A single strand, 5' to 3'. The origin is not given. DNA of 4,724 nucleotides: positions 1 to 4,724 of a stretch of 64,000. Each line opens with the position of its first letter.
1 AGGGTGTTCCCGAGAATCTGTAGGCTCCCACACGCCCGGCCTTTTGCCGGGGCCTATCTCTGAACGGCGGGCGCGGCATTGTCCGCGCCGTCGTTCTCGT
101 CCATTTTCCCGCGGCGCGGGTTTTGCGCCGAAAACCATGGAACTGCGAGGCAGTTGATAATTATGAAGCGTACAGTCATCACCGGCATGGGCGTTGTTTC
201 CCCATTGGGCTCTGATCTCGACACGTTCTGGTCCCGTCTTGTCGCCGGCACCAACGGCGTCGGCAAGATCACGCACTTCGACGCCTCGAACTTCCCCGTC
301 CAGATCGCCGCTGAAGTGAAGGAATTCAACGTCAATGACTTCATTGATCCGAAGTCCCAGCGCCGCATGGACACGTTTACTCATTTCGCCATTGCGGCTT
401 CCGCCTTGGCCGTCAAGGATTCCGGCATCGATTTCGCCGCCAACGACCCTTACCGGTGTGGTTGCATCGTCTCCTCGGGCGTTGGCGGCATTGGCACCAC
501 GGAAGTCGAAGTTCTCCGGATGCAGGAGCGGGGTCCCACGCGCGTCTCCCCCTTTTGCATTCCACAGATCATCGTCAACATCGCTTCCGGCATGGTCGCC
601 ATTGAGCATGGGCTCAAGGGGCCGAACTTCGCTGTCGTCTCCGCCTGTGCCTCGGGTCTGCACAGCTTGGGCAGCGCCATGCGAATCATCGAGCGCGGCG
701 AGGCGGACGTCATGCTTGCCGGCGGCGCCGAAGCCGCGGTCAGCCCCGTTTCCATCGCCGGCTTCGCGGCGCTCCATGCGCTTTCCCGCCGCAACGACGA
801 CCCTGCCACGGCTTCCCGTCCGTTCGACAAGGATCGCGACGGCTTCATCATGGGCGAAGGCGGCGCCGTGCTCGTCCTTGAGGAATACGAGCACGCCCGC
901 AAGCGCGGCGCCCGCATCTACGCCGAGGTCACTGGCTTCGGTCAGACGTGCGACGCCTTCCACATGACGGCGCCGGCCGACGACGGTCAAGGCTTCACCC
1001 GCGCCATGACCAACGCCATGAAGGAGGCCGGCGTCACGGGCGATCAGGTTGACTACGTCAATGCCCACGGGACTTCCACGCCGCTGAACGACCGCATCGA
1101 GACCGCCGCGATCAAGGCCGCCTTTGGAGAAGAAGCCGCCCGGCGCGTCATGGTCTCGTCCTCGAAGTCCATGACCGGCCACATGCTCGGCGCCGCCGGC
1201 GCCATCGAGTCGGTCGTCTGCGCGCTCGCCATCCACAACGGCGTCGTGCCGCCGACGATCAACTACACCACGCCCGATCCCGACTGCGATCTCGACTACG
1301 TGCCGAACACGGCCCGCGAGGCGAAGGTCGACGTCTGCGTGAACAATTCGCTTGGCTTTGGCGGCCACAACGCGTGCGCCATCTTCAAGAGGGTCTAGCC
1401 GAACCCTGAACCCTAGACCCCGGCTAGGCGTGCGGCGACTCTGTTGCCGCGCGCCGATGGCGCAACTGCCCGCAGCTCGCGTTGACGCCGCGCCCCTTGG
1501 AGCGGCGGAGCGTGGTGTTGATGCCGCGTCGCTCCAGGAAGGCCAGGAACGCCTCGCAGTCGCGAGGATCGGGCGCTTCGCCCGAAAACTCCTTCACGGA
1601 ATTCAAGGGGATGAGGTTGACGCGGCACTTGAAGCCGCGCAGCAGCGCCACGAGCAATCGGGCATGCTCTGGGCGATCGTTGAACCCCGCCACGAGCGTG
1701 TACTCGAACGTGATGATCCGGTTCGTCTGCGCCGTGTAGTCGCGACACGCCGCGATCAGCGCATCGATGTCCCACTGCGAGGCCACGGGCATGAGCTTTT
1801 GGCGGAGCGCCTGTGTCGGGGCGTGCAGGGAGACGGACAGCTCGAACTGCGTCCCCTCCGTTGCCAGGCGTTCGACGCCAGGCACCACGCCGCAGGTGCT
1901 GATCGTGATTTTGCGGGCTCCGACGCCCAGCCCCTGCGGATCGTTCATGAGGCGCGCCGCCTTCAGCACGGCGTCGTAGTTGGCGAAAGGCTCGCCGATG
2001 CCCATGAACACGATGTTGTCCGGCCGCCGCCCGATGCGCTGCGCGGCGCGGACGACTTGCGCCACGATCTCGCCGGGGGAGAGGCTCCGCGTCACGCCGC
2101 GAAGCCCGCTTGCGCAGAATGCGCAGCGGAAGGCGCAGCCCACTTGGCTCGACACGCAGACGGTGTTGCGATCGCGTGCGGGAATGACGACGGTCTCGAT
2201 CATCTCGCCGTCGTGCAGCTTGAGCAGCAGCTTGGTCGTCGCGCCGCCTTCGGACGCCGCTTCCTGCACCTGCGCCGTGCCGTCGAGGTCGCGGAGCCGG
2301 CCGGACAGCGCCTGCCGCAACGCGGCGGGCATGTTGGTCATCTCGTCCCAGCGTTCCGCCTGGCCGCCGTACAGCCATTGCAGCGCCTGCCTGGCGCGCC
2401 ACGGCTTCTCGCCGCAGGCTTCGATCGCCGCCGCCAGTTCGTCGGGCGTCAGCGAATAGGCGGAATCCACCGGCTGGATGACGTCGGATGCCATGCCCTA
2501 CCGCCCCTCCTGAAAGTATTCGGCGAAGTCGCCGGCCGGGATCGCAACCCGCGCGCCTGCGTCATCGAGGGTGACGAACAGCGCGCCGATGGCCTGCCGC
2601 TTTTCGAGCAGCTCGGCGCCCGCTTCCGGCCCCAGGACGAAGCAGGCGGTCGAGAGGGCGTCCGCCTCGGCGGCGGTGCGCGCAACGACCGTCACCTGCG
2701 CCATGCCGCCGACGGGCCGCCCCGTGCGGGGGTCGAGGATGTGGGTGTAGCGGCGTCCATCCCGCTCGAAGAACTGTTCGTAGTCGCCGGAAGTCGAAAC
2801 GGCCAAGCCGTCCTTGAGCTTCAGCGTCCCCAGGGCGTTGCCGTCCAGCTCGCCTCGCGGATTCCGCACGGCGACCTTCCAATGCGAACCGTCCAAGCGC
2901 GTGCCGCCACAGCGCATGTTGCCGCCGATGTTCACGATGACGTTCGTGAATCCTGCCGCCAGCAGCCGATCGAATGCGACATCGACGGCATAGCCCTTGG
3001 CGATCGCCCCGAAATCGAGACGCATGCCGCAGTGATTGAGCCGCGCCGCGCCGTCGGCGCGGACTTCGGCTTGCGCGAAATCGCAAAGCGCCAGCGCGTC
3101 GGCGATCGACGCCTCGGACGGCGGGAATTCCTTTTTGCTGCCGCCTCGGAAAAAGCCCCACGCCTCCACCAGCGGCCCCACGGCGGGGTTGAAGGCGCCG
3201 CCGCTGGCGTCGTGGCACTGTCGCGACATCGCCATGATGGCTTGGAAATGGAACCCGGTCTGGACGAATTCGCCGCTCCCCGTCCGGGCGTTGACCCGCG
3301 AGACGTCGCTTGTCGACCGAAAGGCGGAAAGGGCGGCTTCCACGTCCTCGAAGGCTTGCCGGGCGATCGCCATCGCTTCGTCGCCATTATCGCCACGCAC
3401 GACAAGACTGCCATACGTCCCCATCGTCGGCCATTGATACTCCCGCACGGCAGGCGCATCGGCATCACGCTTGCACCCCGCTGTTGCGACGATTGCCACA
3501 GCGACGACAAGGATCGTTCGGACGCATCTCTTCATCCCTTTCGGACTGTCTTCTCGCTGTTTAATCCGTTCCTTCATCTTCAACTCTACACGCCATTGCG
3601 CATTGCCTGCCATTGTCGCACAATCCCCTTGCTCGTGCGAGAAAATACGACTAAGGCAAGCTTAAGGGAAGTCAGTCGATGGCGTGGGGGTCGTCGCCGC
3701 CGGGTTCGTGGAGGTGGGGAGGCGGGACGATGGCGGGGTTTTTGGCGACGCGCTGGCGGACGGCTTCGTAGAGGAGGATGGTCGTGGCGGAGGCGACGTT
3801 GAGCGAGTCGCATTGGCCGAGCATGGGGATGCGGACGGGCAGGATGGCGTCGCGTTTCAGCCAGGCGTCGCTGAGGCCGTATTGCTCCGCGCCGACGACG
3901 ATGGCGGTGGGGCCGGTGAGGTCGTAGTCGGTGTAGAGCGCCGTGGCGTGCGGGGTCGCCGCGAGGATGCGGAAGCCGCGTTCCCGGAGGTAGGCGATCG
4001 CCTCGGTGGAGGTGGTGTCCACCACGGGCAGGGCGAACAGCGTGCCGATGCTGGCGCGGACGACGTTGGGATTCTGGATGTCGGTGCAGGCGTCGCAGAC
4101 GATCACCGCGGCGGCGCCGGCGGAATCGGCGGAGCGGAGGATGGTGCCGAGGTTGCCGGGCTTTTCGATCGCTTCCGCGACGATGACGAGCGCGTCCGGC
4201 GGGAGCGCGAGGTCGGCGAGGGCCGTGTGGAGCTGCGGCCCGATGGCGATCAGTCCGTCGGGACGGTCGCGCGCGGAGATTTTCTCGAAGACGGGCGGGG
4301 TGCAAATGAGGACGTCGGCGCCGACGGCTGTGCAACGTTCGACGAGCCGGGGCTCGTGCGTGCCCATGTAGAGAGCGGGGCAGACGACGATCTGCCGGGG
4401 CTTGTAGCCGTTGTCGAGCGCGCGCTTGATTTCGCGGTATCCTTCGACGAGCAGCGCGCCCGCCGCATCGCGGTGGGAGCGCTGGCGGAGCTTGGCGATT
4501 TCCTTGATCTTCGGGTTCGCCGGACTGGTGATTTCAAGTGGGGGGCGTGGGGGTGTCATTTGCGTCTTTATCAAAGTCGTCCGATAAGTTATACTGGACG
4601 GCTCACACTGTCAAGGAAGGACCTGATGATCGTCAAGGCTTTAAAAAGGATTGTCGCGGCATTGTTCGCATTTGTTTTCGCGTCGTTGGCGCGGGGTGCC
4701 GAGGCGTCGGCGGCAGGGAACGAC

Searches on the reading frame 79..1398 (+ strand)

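Call 79: search_protein_families(library=pfam, proteins=[window:79-1398:+], max_evalue=0.001)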
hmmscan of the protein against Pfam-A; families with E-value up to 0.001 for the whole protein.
window:79-1398:+ (439 aa): 3 families
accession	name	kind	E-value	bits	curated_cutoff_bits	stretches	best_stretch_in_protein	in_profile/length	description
PF00109.32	ketoacyl-synt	-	2e-56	191.8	20.8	1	30-273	2-252/252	Beta-ketoacyl synthase, N-terminal domain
PF02801.28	Ketoacyl-synt_C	-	7.8e-41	139.3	20.8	1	281-396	1-118/119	Beta-ketoacyl synthase, C-terminal domain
PF00108.29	Thiolase_N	-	8.5e-05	22.5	26.4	1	173-219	66-114/260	Thiolase, N-terminal domain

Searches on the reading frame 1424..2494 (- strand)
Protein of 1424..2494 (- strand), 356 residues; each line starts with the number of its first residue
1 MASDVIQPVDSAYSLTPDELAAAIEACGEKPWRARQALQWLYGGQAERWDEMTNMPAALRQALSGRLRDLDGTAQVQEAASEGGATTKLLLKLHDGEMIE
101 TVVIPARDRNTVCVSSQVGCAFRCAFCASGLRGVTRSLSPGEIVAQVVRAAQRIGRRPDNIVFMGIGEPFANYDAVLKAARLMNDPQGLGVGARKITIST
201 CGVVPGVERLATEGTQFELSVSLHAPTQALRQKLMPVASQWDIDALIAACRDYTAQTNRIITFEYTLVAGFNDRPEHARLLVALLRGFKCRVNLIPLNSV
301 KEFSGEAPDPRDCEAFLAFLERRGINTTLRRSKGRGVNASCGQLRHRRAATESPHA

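Call 79: search_protein_families(library=pfam, proteins=[window:1424-2494:-], max_evalue=0.001)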
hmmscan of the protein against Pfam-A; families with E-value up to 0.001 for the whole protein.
window:1424-2494:- (356 aa): 2 families
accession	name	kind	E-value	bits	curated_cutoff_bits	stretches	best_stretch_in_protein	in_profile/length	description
PF04055.27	Radical_SAM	-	4.6e-17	63.1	29.5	1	115-277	2-162/166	Radical SAM superfamily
PF21016.3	RlmN_N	-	2.4e-11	43.7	24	1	15-64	6-55/60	Ribosomal RNA large subunit methyltransferase N-terminal domain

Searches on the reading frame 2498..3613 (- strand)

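Call 79: search_protein_families(library=pfam, proteins=[window:2498-3613:-], max_evalue=0.001)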
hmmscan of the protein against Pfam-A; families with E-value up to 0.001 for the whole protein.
window:2498-3613:- (371 aa): 1 family
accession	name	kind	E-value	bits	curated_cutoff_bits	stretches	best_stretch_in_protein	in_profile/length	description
PF02424.20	ApbE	-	2.2e-82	277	25.6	1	64-346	1-266/266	ApbE family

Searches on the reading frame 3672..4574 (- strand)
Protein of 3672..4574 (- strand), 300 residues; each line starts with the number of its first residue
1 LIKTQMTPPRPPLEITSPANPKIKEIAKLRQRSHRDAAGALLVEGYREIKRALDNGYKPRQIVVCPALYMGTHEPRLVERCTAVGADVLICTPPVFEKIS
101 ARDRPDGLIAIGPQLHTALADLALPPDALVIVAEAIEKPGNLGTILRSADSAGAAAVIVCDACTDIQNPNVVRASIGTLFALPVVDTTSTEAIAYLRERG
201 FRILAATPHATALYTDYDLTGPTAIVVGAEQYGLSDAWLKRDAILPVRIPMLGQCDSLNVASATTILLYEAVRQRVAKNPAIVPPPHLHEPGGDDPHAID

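Call 79: search_protein_families(library=pfam, proteins=[window:3672-4574:-], max_evalue=0.001)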
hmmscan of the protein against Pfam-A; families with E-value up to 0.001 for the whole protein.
window:3672-4574:- (300 aa): 3 families
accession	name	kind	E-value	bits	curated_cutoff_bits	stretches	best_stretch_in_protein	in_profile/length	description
PF00588.24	SpoU_methylase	-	3.4e-35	121.7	29.7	1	129-269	2-142/142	SpoU rRNA Methylase family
PF22435.1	MRM3-like_sub_bind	-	4.1e-20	72.4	27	1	20-110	1-84/84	MRM3-like substrate binding domain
PF08032.17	SpoU_sub_bind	-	0.00029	21.5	22.8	1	42-111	1-69/76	RNA 2'-O ribose methyltransferase substrate binding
